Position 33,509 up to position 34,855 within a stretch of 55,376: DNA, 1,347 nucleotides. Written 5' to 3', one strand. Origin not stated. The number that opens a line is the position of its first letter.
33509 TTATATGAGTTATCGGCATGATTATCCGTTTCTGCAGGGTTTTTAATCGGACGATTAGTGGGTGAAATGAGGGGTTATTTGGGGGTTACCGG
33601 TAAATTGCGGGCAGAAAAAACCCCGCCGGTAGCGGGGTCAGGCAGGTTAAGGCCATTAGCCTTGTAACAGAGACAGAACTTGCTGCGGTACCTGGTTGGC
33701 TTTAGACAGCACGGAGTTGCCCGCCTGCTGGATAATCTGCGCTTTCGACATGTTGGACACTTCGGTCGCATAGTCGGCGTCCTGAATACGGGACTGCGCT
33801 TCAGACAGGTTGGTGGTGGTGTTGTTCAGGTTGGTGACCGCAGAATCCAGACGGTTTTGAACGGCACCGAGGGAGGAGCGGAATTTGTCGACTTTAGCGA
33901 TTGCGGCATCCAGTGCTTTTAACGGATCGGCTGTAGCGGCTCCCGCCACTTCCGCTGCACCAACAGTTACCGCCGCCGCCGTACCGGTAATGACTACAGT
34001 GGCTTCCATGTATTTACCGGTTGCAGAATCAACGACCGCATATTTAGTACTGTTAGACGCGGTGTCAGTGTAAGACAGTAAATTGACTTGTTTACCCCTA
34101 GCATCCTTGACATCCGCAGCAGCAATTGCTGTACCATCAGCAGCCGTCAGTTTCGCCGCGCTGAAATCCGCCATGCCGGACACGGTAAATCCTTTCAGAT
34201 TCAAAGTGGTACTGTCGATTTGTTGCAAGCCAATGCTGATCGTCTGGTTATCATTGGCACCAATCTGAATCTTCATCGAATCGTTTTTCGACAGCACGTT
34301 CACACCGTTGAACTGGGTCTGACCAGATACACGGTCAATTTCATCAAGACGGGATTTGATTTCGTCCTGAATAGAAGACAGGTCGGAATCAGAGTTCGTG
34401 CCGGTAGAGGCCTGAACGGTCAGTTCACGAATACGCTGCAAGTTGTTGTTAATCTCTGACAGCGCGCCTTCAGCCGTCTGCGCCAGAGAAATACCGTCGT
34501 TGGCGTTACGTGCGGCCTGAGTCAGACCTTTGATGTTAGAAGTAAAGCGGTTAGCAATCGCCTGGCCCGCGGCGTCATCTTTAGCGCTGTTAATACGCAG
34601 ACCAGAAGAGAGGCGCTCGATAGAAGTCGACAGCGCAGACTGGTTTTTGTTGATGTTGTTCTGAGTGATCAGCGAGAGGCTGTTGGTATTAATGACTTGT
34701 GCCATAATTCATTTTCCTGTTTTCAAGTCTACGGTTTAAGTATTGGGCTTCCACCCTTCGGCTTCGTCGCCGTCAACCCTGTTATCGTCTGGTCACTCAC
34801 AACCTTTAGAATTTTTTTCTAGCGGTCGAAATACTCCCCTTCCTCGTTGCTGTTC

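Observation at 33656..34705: Unusually short flagellin (349 aa) with a minimal central variable region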

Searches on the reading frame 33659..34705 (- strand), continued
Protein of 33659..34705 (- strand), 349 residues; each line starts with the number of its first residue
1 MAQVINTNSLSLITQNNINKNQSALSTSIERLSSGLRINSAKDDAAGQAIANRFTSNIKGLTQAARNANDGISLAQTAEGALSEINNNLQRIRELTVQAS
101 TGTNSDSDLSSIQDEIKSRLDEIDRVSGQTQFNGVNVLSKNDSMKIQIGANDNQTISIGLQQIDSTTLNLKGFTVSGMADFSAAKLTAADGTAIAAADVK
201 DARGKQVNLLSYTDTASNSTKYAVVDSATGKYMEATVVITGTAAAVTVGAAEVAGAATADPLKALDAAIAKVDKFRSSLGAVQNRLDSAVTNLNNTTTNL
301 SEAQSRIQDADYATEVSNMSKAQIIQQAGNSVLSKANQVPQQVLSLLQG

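Call 42: predict_structure(alignment_id=A1)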
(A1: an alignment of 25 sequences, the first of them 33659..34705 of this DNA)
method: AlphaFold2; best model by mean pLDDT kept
length: 349 residues; sequences in the alignment: 25
mean_pLDDT: 73.8   pTM: 0.58
mean pLDDT of the five models: 73.8, 70.9, 66.7, 65.1, 63.0
residues with pLDDT >= 90: 82; 70-90: 148; 50-70: 50; < 50: 69
segments of 3 or more residues with pLDDT < 50: 1-18, 35-43, 310-319, 321-349
pLDDT, mean of each block of 10 residues (from residue 1): 35 46 52 47 55 68 80 88 94 92 81 92 92 83 81 79 89 76 88 91 89 81 84 90 90 78 92 91 83 70 57 44 45 41 35
secondary structure, 60 per line:
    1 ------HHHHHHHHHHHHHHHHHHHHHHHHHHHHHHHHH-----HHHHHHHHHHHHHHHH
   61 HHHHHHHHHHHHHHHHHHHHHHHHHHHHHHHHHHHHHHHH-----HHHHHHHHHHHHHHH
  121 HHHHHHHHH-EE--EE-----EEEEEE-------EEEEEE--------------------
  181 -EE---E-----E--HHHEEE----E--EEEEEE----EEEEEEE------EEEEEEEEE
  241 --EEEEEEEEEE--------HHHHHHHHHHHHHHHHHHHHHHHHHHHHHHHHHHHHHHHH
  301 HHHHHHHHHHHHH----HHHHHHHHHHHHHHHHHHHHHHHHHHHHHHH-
elements in order: H7-39 H45-100 H106-129 E142-147 E155-160 E199-201 E209-214 E219-225 E232-240 E243-252 H261-313 H318-348
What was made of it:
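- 34181..34705 (-): Codons 1-175: conserved N-terminal D0/D1 segment. Predicted long helices 7-39, 45-100 and 106-129 (call 42).
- On FliC/FljB family flagellin: Predicted helices span 7-129 and 261-348 (call 42).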

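Call 45: fold_search(model_id=the predicted structure, library=pdb)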
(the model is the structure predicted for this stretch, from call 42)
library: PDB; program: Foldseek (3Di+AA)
matches with E <= 10: 171; with E <= 0.001: 91
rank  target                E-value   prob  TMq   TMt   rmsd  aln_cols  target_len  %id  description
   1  7sn4_A                5.3e-25  1.00  0.56  0.35  31.4       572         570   45  Cryo-EM structure of the enterohemorrhagic E. coli O157:H7 flagellar filament (released 2022-03-16)
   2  9iwq                  5.9e-25  1.00  0.57  0.52  25.2       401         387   52  Salmonella enterica serovar Typhimurium FliC(G426A)delta(204-292) forming the L-type straight filament (released 2024-08-07)
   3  6jy0_A                1.6e-24  1.00  0.57  0.49  25.1       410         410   53  CryoEM structure of S.typhimurium R-type straight flagellar filament made of FljB (A461V) (released 2020-02-19)
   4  7sn4_W                1.7e-24  1.00  0.55  0.35  28.8       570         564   46  Cryo-EM structure of the enterohemorrhagic E. coli O157:H7 flagellar filament (released 2022-03-16)
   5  8cvi_A                2.2e-24  1.00  0.55  0.71  25.8       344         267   69  Cryo-EM structure of the supercoiled EPEC H6 flagellar filament core Curly I waveform (released 2022-09-07)
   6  7sn7_A                2.8e-24  1.00  0.55  0.36  30.9       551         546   48  Cryo-EM structure of the enteropathogenic E. coli O127:H6 flagellar filament (released 2022-03-16)
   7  8cxm_0                8.1e-24  1.00  0.54  0.69  27.3       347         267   70  Cryo-EM structure of the supercoiled E. coli K12 flagellar filament core, Normal waveform (released 2022-09-07)
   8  8cvi_I                2.7e-23  1.00  0.55  0.71  26.4       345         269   70  Cryo-EM structure of the supercoiled EPEC H6 flagellar filament core Curly I waveform (released 2022-09-07)
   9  1ucu                  3.6e-23  1.00  0.56  0.41  24.5       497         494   43  R-type straight flagellar filament made of full-length flagellin (released 2003-08-12)
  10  9gnz_N                9.9e-23  1.00  0.57  0.41  23.6       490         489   43  Salmonella cap-filament complex (released 2025-04-09)
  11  9gnz_A                9.9e-23  1.00  0.56  0.41  28.4       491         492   44  Salmonella cap-filament complex (released 2025-04-09)
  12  9go6_f                1.2e-22  1.00  0.56  0.41  27.1       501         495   42  Salmonella hook-filament junction complex (released 2025-04-09)
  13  8cvi_D                1.4e-22  1.00  0.55  0.71  26.2       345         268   69  Cryo-EM structure of the supercoiled EPEC H6 flagellar filament core Curly I waveform (released 2022-09-07)
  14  9gnz_B                1.4e-22  1.00  0.57  0.41  26.3       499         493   43  Salmonella cap-filament complex (released 2025-04-09)
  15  9go6_a                2.6e-22  1.00  0.57  0.42  25.7       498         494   43  Salmonella hook-filament junction complex (released 2025-04-09)
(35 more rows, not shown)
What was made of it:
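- Closest known: Engineered Salmonella FliC lacking D3. Same: It is among the top whole-chain fold matches (call 45).
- Engineered D3-deleted Salmonella FliC does form filaments (PDB 9iwq appears among the fold matches, call 45), so such deletions are viable.
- Tried and rejected: Whole-chain Foldseek against the PDB (call 45).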

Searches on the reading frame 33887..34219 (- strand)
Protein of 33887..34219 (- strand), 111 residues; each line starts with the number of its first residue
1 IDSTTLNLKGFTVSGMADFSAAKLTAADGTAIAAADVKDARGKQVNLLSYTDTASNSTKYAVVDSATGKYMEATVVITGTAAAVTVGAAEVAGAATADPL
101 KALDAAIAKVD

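Call 24: find_homologous_proteins(query=window:33908-34210:-, max_evalue=0.001)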
Query seq(101 aa) (101 aa): 8 proteins with E <= 0.001 among 73 candidates.
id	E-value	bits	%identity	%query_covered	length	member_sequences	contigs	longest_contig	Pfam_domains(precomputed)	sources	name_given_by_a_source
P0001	2.9e-24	103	72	88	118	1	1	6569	-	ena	-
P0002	1.9e-12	65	100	37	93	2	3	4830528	-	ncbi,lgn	-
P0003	3.1e-12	65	98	43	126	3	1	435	PF00700.28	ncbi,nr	ncbi:flagellin, partial [Escherichia coli]|nr:flagellin [Escherichia coli]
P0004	4.3e-12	64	100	37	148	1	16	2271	PF00669.26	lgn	-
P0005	1.9e-7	49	100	34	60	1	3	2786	-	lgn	-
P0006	1.1e-6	47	100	34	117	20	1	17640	PF00700.28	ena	-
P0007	7.5e-6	44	97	34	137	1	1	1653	PF00700.28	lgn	-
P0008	9.8e-4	37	77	35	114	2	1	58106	PF00669.26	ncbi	-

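Call 34: search_protein_representatives(protein=window:33887-34219:-)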
Query: 111 residues. Proteins with E-value up to 0.001 (for the whole library): 7; up to 1e-10: 4; up to 1e-30: 1. The best 7 are listed.
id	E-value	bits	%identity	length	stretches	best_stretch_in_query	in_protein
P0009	7.3e-31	122.5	85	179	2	41-111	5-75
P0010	7.9e-17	77.7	58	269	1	1-111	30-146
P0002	8.8e-15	71.1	84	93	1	1-50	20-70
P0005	2.1e-11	60.3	100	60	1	71-111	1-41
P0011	3.7e-10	56.4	29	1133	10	5-78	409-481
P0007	9.2e-10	55.1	98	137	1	71-111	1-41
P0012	4.6e-06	43.2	41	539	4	6-45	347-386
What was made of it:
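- Tried and rejected: I searched with the central region alone against the 5.8-billion-protein collection (call 24) and against the 1.84-billion representative library (call 34).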

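Call 53: predict_structure(alignment_id=A2)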
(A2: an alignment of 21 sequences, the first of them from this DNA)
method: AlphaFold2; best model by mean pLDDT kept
length: 97 residues; sequences in the alignment: 21
mean_pLDDT: 87.5   pTM: 0.72
mean pLDDT of the five models: 87.5, 86.5, 84.9, 83.0, 81.7
residues with pLDDT >= 90: 62; 70-90: 18; 50-70: 17; < 50: 0
segments of 3 or more residues with pLDDT < 50: none
pLDDT, mean of each block of 10 residues (from residue 1): 65 84 97 95 92 92 91 96 90 67
secondary structure, 60 per line:
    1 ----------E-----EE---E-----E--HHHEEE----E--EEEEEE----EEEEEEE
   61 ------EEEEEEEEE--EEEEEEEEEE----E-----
elements in order: E34-36 E44-49 E54-60 E67-75 E78-87
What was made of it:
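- Folded domain: pLDDT 81-91 in the full-length model and 87.5 on average in the isolated-domain model (calls 42, 53). The region is predicted to be a compact, confident beta domain rather than a linker (calls 42, 53).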

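Call 61: fold_search(model_id=the predicted structure, library=afdb50)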
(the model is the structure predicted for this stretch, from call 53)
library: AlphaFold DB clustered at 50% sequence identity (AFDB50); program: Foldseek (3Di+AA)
matches with E <= 10: 78; with E <= 0.001: 2
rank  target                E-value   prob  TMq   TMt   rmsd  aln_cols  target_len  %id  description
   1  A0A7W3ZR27            8.8e-10  1.00  0.78  0.54   4.3        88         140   89  Flagellin FliC (Fragment) [Streptomyces alkaliterrae]
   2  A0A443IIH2            1.0e-05  1.00  0.72  0.20   1.4        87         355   47  Flagellin [[Pantoea] beijingensis]
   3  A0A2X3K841            9.4e-01  0.23  0.19  0.19  12.6        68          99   15  Lipoprotein [Escherichia coli]
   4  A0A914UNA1            1.1e+00  0.35  0.29  0.14  10.6        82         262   10  Nuclear transcription factor Y subunit beta [Plectus sambesii]
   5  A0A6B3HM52            1.5e+00  0.25  0.30  0.14  13.3       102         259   12  DUF4097 domain-containing protein
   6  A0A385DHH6            1.9e+00  0.23  0.30  0.14  13.3       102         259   13  DUF4097 domain-containing protein [Streptomyces koyangensis]
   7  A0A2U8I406            2.1e+00  0.20  0.27  0.08  15.5        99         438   12  GT44 domain-containing protein [Candidatus Fukatsuia symbiotica]
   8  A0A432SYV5            2.5e+00  0.41  0.31  0.26  12.9        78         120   10  Uncharacterized protein
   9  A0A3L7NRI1            2.8e+00  0.28  0.33  0.24  13.1        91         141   14  DUF2147 domain-containing protein
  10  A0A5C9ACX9            2.8e+00  0.15  0.20  0.18  12.1        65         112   15  YnfC family lipoprotein (Fragment) [Escherichia coli]
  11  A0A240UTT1            2.9e+00  0.69  0.40  0.08   4.9        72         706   25  Flagellin [Kushneria marisflavi]
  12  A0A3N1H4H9            2.9e+00  0.47  0.28  0.17   8.6        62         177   14  Uncharacterized protein [Saccharothrix texasensis]
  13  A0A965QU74            2.9e+00  0.25  0.33  0.23  13.0        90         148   17  DUF2147 domain-containing protein
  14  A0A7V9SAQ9            3.1e+00  0.33  0.31  0.13   6.3        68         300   18  SMP-30/Gluconolactonase/LRE-like region domain-containing protein
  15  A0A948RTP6            3.3e+00  0.16  0.27  0.18  13.7        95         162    7  DUF1579 domain-containing protein [Eiseniibacteriota bacterium]
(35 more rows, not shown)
